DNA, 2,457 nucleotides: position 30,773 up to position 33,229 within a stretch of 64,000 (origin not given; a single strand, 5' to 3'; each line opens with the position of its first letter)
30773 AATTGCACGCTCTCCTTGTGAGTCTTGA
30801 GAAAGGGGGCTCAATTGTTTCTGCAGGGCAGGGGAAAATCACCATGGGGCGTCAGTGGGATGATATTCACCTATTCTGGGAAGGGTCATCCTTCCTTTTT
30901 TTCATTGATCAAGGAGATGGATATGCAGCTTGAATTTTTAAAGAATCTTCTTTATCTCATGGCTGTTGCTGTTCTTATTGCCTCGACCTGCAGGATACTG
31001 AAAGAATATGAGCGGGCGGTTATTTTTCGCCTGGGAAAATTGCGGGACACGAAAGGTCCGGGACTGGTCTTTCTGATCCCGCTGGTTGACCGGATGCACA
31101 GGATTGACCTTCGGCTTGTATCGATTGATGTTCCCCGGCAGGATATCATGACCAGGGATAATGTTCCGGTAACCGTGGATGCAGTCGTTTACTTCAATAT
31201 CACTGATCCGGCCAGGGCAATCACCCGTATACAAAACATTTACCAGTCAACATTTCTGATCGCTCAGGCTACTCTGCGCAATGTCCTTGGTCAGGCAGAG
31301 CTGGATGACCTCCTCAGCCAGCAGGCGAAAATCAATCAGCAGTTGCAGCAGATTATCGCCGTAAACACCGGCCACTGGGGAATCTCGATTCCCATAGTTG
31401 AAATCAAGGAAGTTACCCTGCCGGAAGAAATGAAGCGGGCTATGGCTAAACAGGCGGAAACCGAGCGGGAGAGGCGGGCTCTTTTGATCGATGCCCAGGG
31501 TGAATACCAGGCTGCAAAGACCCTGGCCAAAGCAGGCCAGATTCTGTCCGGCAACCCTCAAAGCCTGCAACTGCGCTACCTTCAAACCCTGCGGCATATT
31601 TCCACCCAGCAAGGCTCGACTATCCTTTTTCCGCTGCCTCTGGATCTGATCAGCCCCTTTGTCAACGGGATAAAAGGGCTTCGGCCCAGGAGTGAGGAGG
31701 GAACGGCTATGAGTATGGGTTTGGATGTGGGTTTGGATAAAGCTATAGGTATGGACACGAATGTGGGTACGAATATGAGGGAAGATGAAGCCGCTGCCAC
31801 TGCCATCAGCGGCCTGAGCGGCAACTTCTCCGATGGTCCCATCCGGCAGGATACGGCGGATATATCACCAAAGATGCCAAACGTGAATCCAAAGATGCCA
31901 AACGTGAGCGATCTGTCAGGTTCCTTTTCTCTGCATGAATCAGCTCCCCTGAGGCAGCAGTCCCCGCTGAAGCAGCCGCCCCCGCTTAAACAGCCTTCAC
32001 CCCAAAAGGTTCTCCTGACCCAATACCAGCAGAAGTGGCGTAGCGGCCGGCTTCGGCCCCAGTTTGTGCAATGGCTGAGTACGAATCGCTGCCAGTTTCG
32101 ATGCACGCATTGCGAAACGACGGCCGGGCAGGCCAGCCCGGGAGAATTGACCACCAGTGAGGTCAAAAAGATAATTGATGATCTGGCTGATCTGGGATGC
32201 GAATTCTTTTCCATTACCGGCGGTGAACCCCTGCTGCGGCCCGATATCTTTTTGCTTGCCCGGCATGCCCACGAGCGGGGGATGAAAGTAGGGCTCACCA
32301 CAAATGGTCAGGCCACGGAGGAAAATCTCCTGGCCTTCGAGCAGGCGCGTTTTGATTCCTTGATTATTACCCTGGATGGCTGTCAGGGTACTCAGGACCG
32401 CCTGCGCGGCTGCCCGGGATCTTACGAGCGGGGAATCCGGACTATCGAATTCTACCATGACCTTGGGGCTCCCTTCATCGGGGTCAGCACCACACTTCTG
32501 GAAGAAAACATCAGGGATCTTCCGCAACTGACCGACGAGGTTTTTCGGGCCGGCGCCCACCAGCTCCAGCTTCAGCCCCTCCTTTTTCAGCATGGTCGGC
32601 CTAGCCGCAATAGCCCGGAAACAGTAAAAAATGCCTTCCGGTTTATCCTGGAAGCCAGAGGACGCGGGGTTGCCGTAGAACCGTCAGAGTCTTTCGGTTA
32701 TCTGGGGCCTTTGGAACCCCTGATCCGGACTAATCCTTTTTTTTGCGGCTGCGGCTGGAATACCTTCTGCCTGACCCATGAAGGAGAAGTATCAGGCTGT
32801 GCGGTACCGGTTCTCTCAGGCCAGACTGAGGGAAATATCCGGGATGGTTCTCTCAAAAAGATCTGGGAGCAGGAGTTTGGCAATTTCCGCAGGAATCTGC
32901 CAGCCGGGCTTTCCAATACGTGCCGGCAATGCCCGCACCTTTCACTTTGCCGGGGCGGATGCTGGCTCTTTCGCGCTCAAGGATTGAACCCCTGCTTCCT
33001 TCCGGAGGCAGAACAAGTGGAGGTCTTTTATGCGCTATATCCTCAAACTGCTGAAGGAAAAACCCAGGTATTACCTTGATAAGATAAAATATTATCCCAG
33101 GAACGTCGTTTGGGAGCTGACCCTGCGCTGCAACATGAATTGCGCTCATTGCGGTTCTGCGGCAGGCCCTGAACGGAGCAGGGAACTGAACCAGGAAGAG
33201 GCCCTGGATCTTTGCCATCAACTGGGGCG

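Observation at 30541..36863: PqqD-like protein + SPFH-fused radical SAM/SPASM + second radical SAM/SPASM + Trp-rich small protein + S8 protease: a maturase cassette with an unusual membrane-scaffold fusion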

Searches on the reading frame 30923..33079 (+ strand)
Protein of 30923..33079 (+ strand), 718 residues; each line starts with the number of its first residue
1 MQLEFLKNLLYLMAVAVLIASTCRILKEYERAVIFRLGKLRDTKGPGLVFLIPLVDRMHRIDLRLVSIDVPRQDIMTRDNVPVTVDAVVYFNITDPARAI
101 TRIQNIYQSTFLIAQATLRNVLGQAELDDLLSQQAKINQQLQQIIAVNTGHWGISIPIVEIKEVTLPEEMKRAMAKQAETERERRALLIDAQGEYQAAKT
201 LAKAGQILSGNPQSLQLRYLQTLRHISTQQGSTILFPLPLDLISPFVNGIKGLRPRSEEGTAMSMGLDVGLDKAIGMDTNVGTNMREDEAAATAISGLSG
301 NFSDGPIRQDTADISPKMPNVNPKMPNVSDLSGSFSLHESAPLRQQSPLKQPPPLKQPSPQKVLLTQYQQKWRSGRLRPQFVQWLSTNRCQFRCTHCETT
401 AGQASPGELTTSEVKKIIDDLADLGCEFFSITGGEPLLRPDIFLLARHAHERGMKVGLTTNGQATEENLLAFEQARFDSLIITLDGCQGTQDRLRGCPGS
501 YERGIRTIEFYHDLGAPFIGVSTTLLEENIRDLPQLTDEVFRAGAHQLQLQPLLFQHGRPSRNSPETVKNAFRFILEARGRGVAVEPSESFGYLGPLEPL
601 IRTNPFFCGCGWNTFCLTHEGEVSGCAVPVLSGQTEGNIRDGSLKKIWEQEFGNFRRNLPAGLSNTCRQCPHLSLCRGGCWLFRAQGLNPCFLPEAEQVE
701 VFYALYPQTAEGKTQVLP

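Call 3: search_protein_families(library=pfam, proteins=[window:30923-33079:+], max_evalue=0.01)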
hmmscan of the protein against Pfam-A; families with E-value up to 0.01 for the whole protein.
window:30923-33079:+ (718 aa): 5 families
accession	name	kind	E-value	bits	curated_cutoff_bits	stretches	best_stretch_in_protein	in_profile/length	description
PF01145.31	Band_7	-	4.2e-38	131.6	23.6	1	25-194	2-175/176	SPFH domain / Band 7 family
PF04055.27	Radical_SAM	-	7.3e-23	82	29.5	1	386-538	3-164/166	Radical SAM superfamily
PF13186.11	SPASM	-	4.8e-07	30.4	21.5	1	608-671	1-67/67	Iron-sulfur cluster-binding domain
PF13353.11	Fer4_12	-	9.3e-06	26.4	22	1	388-487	13-116/137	4Fe-4S single cluster domain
PF13421.11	Band_7_1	-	1.9e-05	24.8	24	1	116-179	143-208/211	SPFH domain-Band 7 family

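Call 4: search_protein_families(library=ncbifam, proteins=[window:30923-33079:+], max_evalue=0.01)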
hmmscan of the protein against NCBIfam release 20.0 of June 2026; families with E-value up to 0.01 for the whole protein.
window:30923-33079:+ (718 aa): 74 families (the best 25 are shown)
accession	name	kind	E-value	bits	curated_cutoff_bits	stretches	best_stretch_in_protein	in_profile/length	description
TIGR04103.1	rSAM_nif11_3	equivalog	3.2e-39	134.7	725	1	378-681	3-326/412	nif11-class peptide radical SAM maturase 3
TIGR03913.1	rad_SAM_trio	equivalog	1.4e-35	122.6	591.75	1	375-681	14-336/477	GDL motif peptide-associated radical SAM/SPASM maturase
TIGR04051.1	rSAM_NirJ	equivalog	5.4e-35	121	515.45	1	382-563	4-185/354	heme d1 biosynthesis radical SAM protein NirJ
TIGR03962.1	mycofact_rSAM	equivalog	2.8e-34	118.8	265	1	371-684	3-317/339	mycofactocin radical SAM maturase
TIGR04347.1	pseudo_SAM_Halo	equivalog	3.6e-34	118.7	525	1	374-549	33-208/390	TIGR04347 family pseudo-SAM/SPASM protein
TIGR04133.1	rSAM_w_lipo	hypoth_equivalog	1.8e-33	116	425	1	380-681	24-332/350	TIGR04133 family radical SAM/SPASM protein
TIGR04545.1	rSAM_ahbD_hemeb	equivalog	3e-33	115.7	500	1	382-561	2-182/339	heme b synthase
TIGR04053.2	TIGR04053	equivalog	3.9e-31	108.6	395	1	378-577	6-212/366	TIGR04053 family radical SAM/SPASM domain-containing protein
TIGR04055.1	rSAM_NirJ2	equivalog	6.1e-31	108.1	500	1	382-680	2-303/326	putative heme d1 biosynthesis radical SAM protein NirJ2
TIGR04546.1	rSAM_ahbC_deAc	equivalog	1.1e-30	106.8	650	1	381-538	40-198/390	12,18-didecarboxysiroheme deacetylase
NF045574.1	sacti_mat_StsB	exception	6.4e-28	97.8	625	1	382-680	98-395/466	StsB family radical SAM/SPASM domain sactipeptide maturase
TIGR04054.1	rSAM_NirJ1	equivalog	3.6e-27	95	650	1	381-538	37-195/387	putative heme d1 biosynthesis radical SAM protein NirJ1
TIGR02109.1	PQQ_syn_pqqE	equivalog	1.1e-21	77.2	381.35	1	387-680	14-312/358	pyrroloquinoline quinone biosynthesis protein PqqE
NF050035.1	rSAM_WgK_link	exception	1.1e-21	77.2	650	2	378-533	7-164/367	radical SAM/SPASM peptide maturase WgkB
TIGR04317.1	W_rSAM_matur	equivalog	1.2e-20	74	380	2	387-552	11-183/349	tungsten cofactor oxidoreductase radical SAM maturase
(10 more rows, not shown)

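Call 7: find_homologous_proteins(query=window:30923-33079:+, max_evalue=1e-10)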
Query window:30923-33079:+ (718 aa): 164 proteins with E <= 1e-10 among 8000 candidates; the best 120 are listed.
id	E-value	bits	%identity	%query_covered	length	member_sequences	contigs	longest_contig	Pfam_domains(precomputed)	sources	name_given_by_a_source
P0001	0.0e+0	1649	100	100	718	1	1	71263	PF13186.12,PF01145.32,PF04055.28,PF13353.12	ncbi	ncbi:MAG: SPFH domain-containing protein [bacterium]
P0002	0.0e+0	1168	73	100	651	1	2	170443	PF13186.12,PF01145.32,PF04055.28,PF13421.12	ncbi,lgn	ncbi:MAG: SPFH domain-containing protein [bacterium]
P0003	0.0e+0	1093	69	100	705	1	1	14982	PF13186.12,PF01145.32,PF04055.28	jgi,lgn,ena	-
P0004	0.0e+0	1065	66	50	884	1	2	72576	PF13186.12,PF01145.32,PF04055.28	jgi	jgi:radical SAM protein with 4Fe4S-binding SPASM domain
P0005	0.0e+0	1063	69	100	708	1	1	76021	PF13186.12,PF01145.32,PF04055.28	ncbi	ncbi:MAG: SPFH domain-containing protein [bacterium]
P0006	6.6e-281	952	61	100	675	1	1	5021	PF13186.12,PF01145.32,PF04055.28,PF13353.12,PF13421.12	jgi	jgi:radical SAM protein with 4Fe4S-binding SPASM domain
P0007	1.1e-279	948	60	99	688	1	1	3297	PF13186.12,PF01145.32,PF04055.28,PF13353.12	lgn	-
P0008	5.1e-267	906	54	56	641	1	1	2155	PF13186.12,PF01145.32,PF04055.28,PF13353.12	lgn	-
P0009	2.7e-265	900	65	47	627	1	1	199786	PF13186.12,PF01145.32,PF04055.28,PF13353.12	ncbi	ncbi:MAG: SPFH domain-containing protein [bacterium]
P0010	1.1e-261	888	63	47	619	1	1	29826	PF01145.32,PF04055.28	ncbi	ncbi:MAG: SPFH domain-containing protein [bacterium]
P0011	2.3e-260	884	59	50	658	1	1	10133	PF13186.12,PF01145.32,PF04055.28,PF13353.12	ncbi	ncbi:MAG: SPFH domain-containing protein [bacterium]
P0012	2.3e-256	871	57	50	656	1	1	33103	PF13186.12,PF01145.32,PF04055.28,PF13353.12,PF13421.12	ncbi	ncbi:MAG: SPFH domain-containing protein [bacterium]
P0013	2.3e-254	864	57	97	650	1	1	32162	PF01145.32,PF04055.28,PF13353.12,PF13421.12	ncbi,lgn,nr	ncbi:radical SAM protein [bacterium]|nr:radical SAM protein [bacterium]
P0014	5.2e-249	846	54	99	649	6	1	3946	PF13186.12,PF01145.32,PF04055.28,PF13353.12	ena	-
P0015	1.9e-245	835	53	52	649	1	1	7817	PF13186.12,PF01145.32,PF04055.28,PF13421.12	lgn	-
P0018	2.4e-241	821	54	99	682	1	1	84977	PF13186.12,PF01145.32,PF04055.28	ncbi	ncbi:MAG: SPFH domain-containing protein [bacterium]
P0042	6.0e-74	268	49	24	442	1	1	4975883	PF01145.32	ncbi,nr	ncbi:Band 7 protein AAEL010189 [Gryllus bimaculatus]|nr:Band 7 protein AAEL010189 [Gryllus bimaculat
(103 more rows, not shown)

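Call 9: find_encoding_contigs(protein=P0002, flank=8000, max_places=2)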
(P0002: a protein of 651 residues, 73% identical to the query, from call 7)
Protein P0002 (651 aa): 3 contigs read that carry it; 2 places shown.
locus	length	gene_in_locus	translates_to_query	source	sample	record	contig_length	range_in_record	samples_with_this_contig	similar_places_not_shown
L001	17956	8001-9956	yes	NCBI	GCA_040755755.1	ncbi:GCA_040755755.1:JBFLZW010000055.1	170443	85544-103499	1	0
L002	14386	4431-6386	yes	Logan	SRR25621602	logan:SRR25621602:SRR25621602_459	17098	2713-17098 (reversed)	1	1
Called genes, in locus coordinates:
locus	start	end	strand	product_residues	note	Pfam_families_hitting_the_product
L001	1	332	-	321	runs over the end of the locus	PF00579:tRNA-synt_1b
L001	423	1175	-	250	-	PF07505:DUF5131, PF17338:GP88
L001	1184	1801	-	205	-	-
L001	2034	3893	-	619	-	PF00012:HSP70, PF06723:MreB_Mbl (weak)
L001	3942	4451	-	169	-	PF10816:DUF2760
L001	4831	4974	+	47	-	-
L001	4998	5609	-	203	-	-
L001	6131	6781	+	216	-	PF00730:HhH-GPD, PF00633:HHH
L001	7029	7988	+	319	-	-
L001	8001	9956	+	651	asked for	PF01145:Band_7, PF13421:Band_7_1 (weak), PF04055:Radical_SAM, PF13186:SPASM (weak)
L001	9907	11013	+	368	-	PF13353:Fer4_12 (weak), PF04055:Radical_SAM, PF13186:SPASM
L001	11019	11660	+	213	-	-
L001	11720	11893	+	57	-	-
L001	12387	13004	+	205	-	-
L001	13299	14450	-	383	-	PF01435:Peptidase_M48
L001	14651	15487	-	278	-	-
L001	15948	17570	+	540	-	PF04715:, PF00425:Chorismate_bind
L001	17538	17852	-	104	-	-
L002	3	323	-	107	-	?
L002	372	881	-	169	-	PF10816:DUF2760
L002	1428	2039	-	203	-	-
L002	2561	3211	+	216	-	PF00730:HhH-GPD, PF00633:HHH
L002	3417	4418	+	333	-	-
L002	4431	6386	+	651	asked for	PF01145:Band_7, PF13421:Band_7_1 (weak), PF04055:Radical_SAM, PF13186:SPASM (weak)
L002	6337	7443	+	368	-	PF13353:Fer4_12 (weak), PF04055:Radical_SAM, PF13186:SPASM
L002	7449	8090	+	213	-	-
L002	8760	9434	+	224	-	-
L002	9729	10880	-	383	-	PF01435:Peptidase_M48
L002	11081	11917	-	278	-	-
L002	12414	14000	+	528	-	PF04715:, PF00425:Chorismate_bind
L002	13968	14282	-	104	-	-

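Call 10: find_encoding_contigs(protein=P0009, flank=8000, max_places=2)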
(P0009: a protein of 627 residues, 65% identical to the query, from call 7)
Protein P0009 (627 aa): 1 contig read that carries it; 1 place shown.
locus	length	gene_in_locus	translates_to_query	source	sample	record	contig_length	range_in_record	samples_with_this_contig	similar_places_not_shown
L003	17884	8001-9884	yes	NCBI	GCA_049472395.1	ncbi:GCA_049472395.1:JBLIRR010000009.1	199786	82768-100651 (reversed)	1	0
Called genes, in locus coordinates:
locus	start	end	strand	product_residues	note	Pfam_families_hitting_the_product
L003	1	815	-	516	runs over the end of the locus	PF00691:OmpA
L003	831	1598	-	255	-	PF00092:VWA, PF13519:VWA_2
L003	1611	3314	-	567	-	PF13379:NMT1_2 (faint), PF09084:NMT1 (faint), PF00691:OmpA (faint)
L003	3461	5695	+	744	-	PF13646:HEAT_2 (faint)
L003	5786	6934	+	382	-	PF13487:HD_5, PF01966:HD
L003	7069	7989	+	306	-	-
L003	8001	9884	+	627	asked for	PF01145:Band_7, PF04055:Radical_SAM, PF13353:Fer4_12 (faint), PF13186:SPASM (weak)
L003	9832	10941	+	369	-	PF13353:Fer4_12 (weak), PF04055:Radical_SAM, PF13186:SPASM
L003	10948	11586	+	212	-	-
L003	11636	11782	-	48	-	-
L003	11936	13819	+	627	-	PF17159:MASE3, PF00989:PAS, PF13188:PAS_8 (weak), PF08448:PAS_4, PF13426:PAS_9, PF00512:HisKA, PF02518:HATPase_c, PF14501:HATPase_c_5 (weak), +1 more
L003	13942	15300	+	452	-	PF00072:Response_reg, PF00989:PAS, PF08448:PAS_4, PF13426:PAS_9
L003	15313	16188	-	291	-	PF14236:DruA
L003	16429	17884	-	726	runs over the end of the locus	PF09826:Beta_propel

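Call 16: find_encoding_contigs(protein=P0005, flank=8000, max_places=1)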
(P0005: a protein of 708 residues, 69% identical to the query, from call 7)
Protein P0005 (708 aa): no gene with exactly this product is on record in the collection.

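Call 17: find_encoding_contigs(protein=P0004, flank=8000, max_places=1)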
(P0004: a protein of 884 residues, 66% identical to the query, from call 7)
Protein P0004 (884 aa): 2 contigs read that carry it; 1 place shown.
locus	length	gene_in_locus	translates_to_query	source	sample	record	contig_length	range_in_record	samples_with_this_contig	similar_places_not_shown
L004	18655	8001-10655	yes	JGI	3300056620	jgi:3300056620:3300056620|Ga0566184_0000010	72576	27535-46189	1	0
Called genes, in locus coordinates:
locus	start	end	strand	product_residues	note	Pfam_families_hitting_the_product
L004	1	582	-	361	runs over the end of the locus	PF00180:Iso_dh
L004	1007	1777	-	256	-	PF00902:TatC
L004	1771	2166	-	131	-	PF02416:TatA_B_E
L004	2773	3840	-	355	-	PF00515:TPR_1 (faint), PF07719:TPR_2 (faint), PF13174:TPR_6 (faint), PF13181:TPR_8 (faint), PF13424:TPR_12 (faint), PF13428:TPR_14 (faint), PF13432:TPR_16 (faint), PF14559:TPR_19, +4 more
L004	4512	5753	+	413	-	PF04055:Radical_SAM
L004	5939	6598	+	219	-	PF00730:HhH-GPD, PF00633:HHH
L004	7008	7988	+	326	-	-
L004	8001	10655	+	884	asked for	PF01145:Band_7, PF04055:Radical_SAM, PF13186:SPASM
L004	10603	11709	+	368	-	PF13353:Fer4_12 (weak), PF04055:Radical_SAM, PF13186:SPASM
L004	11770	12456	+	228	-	-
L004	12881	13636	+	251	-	-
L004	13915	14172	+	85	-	-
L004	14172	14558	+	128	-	PF01850:PIN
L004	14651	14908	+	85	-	PF13711:DUF4160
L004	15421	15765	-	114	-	PF00543:P-II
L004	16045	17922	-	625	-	PF13520:AA_permease_2, PF00324:AA_permease, PF00543:P-II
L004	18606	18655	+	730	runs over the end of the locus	-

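Call 18: find_encoding_contigs(protein=P0018, flank=8000, max_places=1)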
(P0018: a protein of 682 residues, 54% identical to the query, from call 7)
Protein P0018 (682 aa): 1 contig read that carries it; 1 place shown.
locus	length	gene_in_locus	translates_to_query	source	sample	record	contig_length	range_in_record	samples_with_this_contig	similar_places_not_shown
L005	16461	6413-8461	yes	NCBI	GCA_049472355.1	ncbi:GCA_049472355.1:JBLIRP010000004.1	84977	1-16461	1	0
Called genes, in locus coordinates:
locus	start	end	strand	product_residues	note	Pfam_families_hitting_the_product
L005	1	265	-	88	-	PF02874:ATP-synt_ab_N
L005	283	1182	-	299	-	PF00231:ATP-synt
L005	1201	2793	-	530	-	PF02874:ATP-synt_ab_N, PF00006:ATP-synt_ab, PF00306:ATP-synt_ab_C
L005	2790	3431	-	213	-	PF00213:OSCP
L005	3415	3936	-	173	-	PF00430:ATP-synt_B, PF05405:Mt_ATP-synt_B (weak)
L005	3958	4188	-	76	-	PF00137:ATP-synt_C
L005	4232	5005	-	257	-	PF00119:ATP-synt_A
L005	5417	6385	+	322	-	-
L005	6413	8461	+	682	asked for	PF01145:Band_7, PF04055:Radical_SAM, PF13186:SPASM (weak)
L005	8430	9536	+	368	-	PF04055:Radical_SAM, PF13353:Fer4_12 (weak), PF13186:SPASM (weak)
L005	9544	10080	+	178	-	-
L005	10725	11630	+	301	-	PF04055:Radical_SAM, PF11946:DUF3463 (weak)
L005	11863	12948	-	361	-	PF03264:Cytochrom_NNT, PF14522:Cytochrome_C7 (weak)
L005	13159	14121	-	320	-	PF04392:ABC_sub_bind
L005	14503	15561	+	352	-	PF01118:Semialdhyde_dh, PF02774:Semialdhyde_dhC, PF22698:Semialdhyde_dhC_1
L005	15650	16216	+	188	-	-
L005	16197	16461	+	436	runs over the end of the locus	PF04055:Radical_SAM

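Call 20: find_related_loci(query=A1, collection=genome_contigs, flank=6000)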
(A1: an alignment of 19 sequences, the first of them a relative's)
Query A1 (718 aa) in genome_contigs; peptide patterns used: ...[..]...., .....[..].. (x = any residue, [..] = any of these).
599 stretches matched a pattern (row limit reached: there are more); 595 encode a relative of the query (tblastn E <= 1e-3); the best 80 are kept; 80 distinct loci.
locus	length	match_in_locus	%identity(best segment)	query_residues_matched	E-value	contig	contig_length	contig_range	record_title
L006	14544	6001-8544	57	1-699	0e+0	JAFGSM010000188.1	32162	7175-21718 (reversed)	MAG: bacterium isolate Zod_Metabat.896 k87_9933159, whole genome shotgun sequence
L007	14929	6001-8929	51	1-718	9e-137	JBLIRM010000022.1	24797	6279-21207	MAG: bacterium isolate MG2_202303_bin_300 MG2_202303_bin_300_scaffold_22, whole genome shotgun sequence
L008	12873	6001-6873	52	16-302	8e-89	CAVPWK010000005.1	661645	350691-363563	MAG: uncultured Verrucomicrobiae bacterium isolate MFD00392.bin.2.120 genome assembly, contig: contig_11450, whole genom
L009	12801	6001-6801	55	1-261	2e-88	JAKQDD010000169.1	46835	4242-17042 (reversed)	MAG: Verrucomicrobiota bacterium isolate USDE_maxbin.037 k141_1825217, whole genome shotgun sequence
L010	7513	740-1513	56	10-270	2e-87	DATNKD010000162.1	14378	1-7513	MAG TPA_asm: Chthoniobacterales bacterium isolate SMAG_U11416 k141_820643, whole genome shotgun sequence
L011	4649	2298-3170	52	16-302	1e-87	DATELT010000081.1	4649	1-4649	MAG TPA_asm: Chthoniobacterales bacterium isolate SMAG_U8923 k141_523567, whole genome shotgun sequence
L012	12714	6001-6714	57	12-249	2e-87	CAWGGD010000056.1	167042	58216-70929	MAG: uncultured Verrucomicrobiae bacterium isolate MFD02979.bin.4.344 genome assembly, contig: contig_96532, whole genom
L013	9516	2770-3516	56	6-249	2e-87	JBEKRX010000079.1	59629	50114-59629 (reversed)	MAG: Verrucomicrobiota bacterium isolate SPRUCE 520 SPRUCE_520_79, whole genome shotgun sequence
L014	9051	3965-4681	58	12-249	8e-87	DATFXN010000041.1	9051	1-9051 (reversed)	MAG TPA_asm: Chthoniobacterales bacterium isolate SMAG_U9518 k141_5898236, whole genome shotgun sequence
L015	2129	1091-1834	56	5-248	4e-91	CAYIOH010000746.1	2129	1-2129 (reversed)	MAG TPA_asm: uncultured Bifidobacteriaceae bacterium isolate ERP119705_co25_34 genome assembly, contig: NODE_117482_leng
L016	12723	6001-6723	56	9-249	1e-86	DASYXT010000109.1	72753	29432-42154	MAG TPA_asm: Verrucomicrobiia bacterium isolate SMAG_U6315 k141_734959, whole genome shotgun sequence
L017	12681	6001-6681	59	23-249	2e-86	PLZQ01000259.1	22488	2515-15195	MAG: Limisphaerales bacterium isolate palsa_1440 73.20120700_P3D.123_contig_72118, whole genome shotgun sequence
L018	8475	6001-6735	57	10-255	1e-86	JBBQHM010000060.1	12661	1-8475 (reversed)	MAG: Chthoniobacterales bacterium isolate Co_metawrap_904 Cmw_904_k141_2127796_length_12661_cov_6.0780, whole genome sho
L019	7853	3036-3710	61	22-246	2e-86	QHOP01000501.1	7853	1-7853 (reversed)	MAG: Verrucomicrobia bacterium isolate AV5 14_0919_12_20cm_scaffold_37190_curated, whole genome shotgun sequence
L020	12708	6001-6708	57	20-255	5e-86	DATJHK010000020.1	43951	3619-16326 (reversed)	MAG TPA_asm: Candidatus Limnocylindria bacterium isolate SMAG_U15510 k141_1819779, whole genome shotgun sequence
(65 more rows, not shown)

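Call 24: search_protein_families(library=pfam, proteins=[L001:7029-7988:+, L003:7069-7989:+, L007:5000-5971:+, L001:11019-11660:+, L001:12387-13004:+, L007:10974-11879:+], max_evalue=5)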
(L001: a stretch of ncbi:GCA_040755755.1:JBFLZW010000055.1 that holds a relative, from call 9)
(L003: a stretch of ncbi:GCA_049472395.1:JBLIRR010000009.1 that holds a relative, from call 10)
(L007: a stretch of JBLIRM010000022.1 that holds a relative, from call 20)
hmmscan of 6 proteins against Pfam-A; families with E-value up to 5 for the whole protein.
L001:7029-7988:+ (319 aa): 2 families
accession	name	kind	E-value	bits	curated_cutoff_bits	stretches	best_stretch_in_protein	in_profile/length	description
PF02163.28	Peptidase_M50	-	0.00062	19.6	27.2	1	152-236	7-106/221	Peptidase family M50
PF01978.25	TrmB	-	0.041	14.2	25.6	1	55-92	16-52/68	Sugar-specific transcriptional regulator TrmB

L003:7069-7989:+ (306 aa): 2 families
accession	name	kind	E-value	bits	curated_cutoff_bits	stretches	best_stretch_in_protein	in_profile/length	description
PF20112.4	DUF6502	-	0.12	11.7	27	1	46-87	116-156/268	Family of unknown function (DUF6502)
PF02163.28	Peptidase_M50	-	0.25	11.1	27.2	1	138-213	7-105/221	Peptidase family M50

L007:5000-5971:+ (323 aa): 3 families
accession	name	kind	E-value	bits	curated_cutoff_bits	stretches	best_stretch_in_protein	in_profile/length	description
PF00343.26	Phosphorylase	-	0.097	11.3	27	0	250-291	643-684/713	Carbohydrate phosphorylase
PF02163.28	Peptidase_M50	-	0.13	12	27.2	0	160-173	8-21/221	Peptidase family M50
PF20990.2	DUF2207_C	-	0.54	10.4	33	1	268-314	113-158/247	Predicted membrane protein (DUF2207) C-terminal domain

L001:11019-11660:+ (213 aa): 0 families

L001:12387-13004:+ (205 aa): 0 families

L007:10974-11879:+ (301 aa): 6 families
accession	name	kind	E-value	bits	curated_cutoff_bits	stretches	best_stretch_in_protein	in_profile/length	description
PF04055.27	Radical_SAM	-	2.3e-17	64.1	29.5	1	30-176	2-166/166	Radical SAM superfamily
PF11946.13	DUF3463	-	5.1e-09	36.5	31.3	1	184-261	2-79/134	Domain of unknown function (DUF3463)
PF13353.11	Fer4_12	-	0.00062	20.5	22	1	33-118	13-100/137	4Fe-4S single cluster domain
PF01872.23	RibD_C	-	0.16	12.2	24.1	1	56-95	119-155/197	RibD C-terminal domain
PF09748.14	Med10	-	0.2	12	23.3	1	99-165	24-82/119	Transcription factor subunit Med10 of Mediator complex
PF17653.6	DUF5522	-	0.45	11.1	25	1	35-48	35-48/48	Family of unknown function (DUF5522)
